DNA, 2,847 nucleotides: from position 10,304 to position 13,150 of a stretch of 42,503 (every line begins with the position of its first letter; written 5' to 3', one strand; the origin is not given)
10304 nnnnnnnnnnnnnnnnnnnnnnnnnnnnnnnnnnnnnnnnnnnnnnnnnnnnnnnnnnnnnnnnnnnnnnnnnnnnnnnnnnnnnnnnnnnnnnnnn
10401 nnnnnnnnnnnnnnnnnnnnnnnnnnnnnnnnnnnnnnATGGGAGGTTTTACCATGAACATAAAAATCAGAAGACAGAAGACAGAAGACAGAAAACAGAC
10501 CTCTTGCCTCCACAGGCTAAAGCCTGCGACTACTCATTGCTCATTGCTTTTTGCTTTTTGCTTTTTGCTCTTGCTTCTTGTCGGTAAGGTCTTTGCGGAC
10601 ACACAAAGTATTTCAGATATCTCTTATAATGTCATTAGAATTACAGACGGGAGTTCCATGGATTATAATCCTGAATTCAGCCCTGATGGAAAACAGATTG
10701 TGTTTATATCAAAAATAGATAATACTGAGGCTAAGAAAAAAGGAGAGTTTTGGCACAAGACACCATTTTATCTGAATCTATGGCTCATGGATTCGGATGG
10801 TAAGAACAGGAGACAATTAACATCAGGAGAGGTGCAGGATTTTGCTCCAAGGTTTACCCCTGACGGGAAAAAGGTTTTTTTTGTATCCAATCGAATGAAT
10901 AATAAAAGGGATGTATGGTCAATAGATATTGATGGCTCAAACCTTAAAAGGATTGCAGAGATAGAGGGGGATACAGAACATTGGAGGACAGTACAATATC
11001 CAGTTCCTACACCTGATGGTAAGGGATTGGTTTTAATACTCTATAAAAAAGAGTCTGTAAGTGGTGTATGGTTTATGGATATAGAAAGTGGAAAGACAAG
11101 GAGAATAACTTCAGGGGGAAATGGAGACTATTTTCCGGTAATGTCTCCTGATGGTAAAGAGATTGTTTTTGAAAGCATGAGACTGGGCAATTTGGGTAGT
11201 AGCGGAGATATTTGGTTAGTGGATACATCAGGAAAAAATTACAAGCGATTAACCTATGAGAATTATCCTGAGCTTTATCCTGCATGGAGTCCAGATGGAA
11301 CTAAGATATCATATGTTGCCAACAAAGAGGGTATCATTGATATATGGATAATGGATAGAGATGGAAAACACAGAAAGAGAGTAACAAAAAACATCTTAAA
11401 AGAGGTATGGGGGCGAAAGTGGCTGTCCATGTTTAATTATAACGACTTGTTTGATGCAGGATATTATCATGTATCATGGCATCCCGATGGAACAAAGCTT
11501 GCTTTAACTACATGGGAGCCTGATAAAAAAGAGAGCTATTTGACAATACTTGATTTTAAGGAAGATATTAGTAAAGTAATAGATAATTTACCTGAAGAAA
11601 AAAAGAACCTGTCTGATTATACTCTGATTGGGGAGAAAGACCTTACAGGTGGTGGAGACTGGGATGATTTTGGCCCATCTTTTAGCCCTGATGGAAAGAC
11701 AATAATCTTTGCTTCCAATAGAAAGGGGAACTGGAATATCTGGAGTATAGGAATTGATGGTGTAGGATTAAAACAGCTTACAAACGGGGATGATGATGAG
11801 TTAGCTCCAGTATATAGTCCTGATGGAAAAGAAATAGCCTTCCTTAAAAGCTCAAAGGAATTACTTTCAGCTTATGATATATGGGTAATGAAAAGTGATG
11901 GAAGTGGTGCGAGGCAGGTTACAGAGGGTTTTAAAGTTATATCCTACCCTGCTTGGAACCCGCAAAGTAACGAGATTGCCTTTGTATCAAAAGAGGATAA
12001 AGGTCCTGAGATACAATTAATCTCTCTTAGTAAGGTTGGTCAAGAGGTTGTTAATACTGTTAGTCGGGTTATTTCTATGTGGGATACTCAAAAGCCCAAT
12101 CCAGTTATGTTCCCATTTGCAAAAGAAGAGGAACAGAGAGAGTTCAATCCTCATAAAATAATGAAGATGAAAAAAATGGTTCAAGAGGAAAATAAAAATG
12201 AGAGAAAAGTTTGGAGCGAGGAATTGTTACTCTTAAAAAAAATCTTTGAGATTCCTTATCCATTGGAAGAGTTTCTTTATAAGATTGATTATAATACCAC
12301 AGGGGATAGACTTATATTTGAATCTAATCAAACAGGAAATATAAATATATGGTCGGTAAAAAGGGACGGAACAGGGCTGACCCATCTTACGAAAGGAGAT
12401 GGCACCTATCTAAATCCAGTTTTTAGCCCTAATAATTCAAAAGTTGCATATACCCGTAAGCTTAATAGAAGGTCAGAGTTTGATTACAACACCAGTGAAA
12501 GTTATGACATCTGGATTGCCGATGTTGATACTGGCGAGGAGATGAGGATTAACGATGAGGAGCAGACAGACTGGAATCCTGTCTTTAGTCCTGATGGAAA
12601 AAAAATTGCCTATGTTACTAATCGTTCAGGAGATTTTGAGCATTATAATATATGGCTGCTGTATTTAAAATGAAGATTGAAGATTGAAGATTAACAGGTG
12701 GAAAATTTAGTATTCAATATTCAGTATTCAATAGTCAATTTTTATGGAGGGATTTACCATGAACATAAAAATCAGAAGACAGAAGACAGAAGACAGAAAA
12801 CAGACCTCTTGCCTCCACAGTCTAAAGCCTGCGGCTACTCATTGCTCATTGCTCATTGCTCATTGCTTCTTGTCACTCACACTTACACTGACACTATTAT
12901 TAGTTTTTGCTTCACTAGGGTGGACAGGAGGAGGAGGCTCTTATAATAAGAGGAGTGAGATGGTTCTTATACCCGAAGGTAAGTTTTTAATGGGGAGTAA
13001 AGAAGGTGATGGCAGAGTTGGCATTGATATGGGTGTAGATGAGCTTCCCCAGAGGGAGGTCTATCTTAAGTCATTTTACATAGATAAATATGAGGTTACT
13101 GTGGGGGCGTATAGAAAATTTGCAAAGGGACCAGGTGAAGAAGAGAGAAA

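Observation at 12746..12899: One leader cassette (SD + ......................) is grafted onto unrelated folds; the FGE-gene copy is a mosaic of two PD40-gene copies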

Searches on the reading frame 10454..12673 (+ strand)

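Call 11: search_protein_families(library=pfam, proteins=[window:10454-12673:+])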
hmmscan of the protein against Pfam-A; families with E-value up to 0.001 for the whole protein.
window:10454-12673:+ (739 aa): 4 families
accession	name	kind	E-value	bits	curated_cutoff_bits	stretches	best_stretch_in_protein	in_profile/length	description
PF07676.18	PD40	-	4.7e-57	189.3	20.9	5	400-431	8-38/38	WD40-like Beta Propeller Repeat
PF00930.27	DPPIV_N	-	4.1e-26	92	22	2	231-352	1-118/354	Dipeptidyl peptidase IV (DPP IV) N-terminal region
PF14583.12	Pectate_lyase22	-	3.9e-11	42.7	30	0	409-516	42-145/386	Oligogalacturonate lyase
PF11178.13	DUF2963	-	8.8e-06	25.5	22.6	0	74-96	26-49/52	Protein of unknown function (DUF2963)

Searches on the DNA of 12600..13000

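Call 58: search_rna_families(source=window, start=12600, end=13000, threshold=evalue, max_evalue=1)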
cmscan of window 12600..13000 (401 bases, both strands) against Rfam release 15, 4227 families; matches with E-value up to 1: 1.
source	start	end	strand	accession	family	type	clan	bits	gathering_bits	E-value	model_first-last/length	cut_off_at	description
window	12734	12799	+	RF03142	L2-Alphaproteobacteria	Cis-reg; leader;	-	16.5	37.8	0.095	1-66/66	no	L2-Alphaproteobacteria ribosomal protein leader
